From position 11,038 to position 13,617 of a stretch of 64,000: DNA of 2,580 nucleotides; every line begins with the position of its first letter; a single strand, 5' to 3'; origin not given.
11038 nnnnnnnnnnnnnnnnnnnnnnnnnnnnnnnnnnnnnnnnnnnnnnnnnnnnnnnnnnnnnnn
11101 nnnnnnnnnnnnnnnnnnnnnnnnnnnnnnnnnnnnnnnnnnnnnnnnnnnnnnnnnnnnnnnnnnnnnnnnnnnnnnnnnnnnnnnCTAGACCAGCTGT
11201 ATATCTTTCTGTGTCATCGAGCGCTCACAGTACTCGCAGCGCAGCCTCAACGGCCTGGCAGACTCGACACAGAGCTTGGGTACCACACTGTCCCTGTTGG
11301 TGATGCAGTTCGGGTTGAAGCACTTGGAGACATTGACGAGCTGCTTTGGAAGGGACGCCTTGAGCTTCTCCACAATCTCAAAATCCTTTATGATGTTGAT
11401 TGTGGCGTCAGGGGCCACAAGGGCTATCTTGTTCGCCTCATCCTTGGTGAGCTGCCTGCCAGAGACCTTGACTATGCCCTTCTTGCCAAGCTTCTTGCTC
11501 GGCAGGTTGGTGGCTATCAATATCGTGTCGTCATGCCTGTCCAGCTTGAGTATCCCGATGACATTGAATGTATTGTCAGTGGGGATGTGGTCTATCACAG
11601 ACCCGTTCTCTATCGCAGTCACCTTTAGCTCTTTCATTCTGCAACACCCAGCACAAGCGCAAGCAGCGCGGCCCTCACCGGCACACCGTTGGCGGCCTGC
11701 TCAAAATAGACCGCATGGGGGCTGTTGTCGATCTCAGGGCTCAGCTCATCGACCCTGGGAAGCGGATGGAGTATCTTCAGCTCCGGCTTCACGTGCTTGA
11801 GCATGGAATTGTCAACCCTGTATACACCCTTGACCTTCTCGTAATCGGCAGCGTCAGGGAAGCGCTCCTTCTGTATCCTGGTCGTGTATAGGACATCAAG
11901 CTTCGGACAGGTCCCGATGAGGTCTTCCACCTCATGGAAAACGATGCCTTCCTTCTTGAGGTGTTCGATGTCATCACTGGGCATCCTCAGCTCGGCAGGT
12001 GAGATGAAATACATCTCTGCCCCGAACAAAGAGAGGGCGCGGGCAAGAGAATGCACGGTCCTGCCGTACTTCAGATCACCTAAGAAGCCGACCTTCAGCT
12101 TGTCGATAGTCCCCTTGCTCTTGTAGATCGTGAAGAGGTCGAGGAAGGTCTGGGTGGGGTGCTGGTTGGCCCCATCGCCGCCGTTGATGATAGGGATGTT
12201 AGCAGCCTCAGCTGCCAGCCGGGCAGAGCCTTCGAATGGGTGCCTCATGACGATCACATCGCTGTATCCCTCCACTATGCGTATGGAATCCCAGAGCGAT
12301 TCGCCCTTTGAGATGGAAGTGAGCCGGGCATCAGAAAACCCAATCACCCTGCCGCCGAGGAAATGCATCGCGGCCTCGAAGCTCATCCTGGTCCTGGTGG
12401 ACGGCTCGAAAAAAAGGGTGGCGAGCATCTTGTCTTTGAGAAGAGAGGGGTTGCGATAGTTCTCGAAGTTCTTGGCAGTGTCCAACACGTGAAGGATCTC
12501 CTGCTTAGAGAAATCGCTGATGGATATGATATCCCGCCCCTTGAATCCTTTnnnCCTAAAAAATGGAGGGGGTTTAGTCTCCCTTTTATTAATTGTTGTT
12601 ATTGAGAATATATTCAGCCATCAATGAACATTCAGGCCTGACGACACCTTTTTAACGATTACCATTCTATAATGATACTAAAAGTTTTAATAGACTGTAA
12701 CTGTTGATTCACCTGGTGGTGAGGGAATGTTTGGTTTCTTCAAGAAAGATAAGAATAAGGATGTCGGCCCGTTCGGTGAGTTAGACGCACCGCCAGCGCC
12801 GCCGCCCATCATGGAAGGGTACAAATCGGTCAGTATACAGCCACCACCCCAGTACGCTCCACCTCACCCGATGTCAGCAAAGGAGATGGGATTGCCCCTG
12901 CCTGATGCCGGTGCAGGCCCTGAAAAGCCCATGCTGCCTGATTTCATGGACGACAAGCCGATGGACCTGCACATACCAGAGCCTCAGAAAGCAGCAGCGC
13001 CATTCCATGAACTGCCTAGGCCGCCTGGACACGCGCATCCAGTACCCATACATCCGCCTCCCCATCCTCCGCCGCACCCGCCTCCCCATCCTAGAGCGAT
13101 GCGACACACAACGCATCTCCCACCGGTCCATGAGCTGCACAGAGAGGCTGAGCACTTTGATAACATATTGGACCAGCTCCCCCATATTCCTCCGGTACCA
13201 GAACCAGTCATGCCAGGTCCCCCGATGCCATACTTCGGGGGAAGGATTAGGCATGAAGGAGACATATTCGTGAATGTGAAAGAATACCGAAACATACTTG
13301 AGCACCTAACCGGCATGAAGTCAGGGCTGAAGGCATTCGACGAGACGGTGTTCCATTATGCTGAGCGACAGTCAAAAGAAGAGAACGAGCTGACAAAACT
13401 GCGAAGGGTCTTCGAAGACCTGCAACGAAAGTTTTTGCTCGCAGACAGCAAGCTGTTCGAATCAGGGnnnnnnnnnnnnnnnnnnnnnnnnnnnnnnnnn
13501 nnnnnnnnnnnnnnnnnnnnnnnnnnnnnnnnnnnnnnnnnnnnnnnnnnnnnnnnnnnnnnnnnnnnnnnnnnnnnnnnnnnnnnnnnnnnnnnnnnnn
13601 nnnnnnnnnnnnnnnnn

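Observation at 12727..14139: Three tandem, translationally coupled paralogous coiled-coil genes, one with an (HPPP)n His/Pro tract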

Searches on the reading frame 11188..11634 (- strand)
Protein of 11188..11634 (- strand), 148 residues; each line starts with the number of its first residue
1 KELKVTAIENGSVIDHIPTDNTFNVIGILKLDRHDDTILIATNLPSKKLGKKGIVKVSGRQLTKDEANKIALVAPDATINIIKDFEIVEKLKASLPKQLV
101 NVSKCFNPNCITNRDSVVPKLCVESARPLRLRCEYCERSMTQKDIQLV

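Call 62: search_protein_families(library=pfam, proteins=[window:11188-11634:-], max_evalue=0.0001)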
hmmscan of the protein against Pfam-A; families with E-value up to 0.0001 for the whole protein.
window:11188-11634:- (148 aa): 2 families
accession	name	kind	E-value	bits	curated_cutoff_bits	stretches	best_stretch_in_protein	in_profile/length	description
PF01948.23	PyrI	-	3.9e-31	107.6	25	1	3-92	1-91/93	Aspartate carbamoyltransferase regulatory chain, allosteric domain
PF02748.20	PyrI_C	-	2.3e-14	53.4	23.4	1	99-145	2-48/48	Aspartate carbamoyltransferase regulatory chain, metal binding domain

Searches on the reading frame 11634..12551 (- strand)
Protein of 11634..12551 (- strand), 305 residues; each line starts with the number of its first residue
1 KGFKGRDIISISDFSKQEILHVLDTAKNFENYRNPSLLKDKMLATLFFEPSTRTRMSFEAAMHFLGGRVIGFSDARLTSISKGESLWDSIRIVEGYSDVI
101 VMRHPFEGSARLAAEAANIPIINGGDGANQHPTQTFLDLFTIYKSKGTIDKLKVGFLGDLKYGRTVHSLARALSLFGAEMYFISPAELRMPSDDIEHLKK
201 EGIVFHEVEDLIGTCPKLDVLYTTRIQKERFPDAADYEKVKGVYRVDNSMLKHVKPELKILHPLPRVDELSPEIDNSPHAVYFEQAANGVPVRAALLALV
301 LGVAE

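Call 62: search_protein_families(library=pfam, proteins=[window:11634-12551:-], max_evalue=0.0001)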
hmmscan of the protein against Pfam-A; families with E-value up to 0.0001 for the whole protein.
window:11634-12551:- (305 aa): 2 families
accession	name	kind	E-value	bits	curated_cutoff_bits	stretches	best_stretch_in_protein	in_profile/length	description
PF02729.26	OTCace_N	-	9e-48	162.6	29.9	1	6-143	1-147/148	Aspartate/ornithine carbamoyltransferase, carbamoyl-P binding domain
PF00185.30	OTCace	-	3.7e-33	115.2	29.4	1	151-299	2-156/157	Aspartate/ornithine carbamoyltransferase, Asp/Orn binding domain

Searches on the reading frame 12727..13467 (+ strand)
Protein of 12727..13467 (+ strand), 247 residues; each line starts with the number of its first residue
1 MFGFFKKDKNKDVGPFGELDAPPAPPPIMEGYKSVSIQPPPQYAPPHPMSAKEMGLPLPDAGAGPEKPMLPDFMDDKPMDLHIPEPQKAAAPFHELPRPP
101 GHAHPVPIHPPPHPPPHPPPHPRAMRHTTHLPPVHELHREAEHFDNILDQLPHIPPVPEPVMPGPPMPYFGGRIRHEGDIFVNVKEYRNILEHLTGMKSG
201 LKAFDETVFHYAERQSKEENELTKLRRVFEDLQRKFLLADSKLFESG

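Call 3: search_protein_families(library=pfam, proteins=[window:12727-13467:+], max_evalue=1)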
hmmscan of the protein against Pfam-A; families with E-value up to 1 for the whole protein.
window:12727-13467:+ (247 aa): 1 family
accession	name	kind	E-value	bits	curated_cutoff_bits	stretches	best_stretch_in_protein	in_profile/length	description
PF17045.10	CEP63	-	0.17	12.1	33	1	204-237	72-105/263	Centrosomal protein of 63 kDa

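Call 4: search_protein_families(library=ncbifam, proteins=[window:12727-13467:+], max_evalue=1)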
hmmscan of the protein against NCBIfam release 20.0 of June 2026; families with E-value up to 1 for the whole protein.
window:12727-13467:+ (247 aa): 0 families

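Call 74: search_protein_families(library=pfam, proteins=[window:12727-13467:+], max_evalue=0.05)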
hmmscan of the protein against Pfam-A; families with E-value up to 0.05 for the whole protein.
window:12727-13467:+ (247 aa): 0 families

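Call 76: search_protein_families(library=padloc, proteins=[window:12727-13467:+], max_evalue=0.1)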
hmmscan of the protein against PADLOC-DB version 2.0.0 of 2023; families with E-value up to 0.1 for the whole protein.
window:12727-13467:+ (247 aa): 0 families

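Call 77: search_protein_families(library=phrogs, proteins=[window:12727-13467:+], max_evalue=0.1)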
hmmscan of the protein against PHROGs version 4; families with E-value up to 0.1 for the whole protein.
window:12727-13467:+ (247 aa): 0 families
